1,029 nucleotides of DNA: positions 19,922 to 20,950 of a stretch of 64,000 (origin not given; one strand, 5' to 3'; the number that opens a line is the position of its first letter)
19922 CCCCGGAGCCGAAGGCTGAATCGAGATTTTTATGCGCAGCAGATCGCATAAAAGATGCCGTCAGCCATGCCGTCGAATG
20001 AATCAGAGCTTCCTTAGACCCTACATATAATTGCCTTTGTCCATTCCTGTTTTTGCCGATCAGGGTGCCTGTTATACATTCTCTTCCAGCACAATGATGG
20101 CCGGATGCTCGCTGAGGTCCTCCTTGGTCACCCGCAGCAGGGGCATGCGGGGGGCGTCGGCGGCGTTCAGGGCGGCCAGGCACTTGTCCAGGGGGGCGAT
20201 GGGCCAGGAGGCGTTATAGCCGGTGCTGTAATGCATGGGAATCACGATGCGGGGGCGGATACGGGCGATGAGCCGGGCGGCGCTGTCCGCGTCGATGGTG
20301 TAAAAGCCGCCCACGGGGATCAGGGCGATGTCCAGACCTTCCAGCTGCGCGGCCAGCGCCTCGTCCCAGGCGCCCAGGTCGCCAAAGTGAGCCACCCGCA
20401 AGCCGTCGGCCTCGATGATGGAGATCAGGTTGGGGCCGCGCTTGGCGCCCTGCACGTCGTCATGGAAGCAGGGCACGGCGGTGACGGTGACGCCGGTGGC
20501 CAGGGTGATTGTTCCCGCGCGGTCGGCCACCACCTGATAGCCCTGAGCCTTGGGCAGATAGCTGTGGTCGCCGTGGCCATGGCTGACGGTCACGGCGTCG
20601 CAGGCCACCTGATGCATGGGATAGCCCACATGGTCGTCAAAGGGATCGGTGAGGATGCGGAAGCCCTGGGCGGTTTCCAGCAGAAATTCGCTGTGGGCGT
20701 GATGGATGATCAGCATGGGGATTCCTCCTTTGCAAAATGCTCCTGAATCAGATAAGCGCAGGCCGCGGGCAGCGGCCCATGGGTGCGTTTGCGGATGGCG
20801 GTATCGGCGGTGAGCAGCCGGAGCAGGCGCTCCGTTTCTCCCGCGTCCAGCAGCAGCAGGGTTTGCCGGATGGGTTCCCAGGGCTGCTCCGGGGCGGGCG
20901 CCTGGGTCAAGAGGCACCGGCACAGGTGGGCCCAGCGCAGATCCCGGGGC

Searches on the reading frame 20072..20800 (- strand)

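Call 33: search_protein_families(library=pfam, proteins=[window:20072-20800:-], max_evalue=0.001)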
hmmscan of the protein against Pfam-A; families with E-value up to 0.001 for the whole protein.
window:20072-20800:- (242 aa): 2 families
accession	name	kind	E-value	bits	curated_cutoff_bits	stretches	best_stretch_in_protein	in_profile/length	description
PF13483.12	Lactamase_B_3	-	8.7e-40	136.7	24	1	34-190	5-160/160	Beta-lactamase superfamily domain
PF12706.13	Lactamase_B_2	-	8.2e-16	58.6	27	1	94-191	92-200/200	Beta-lactamase superfamily domain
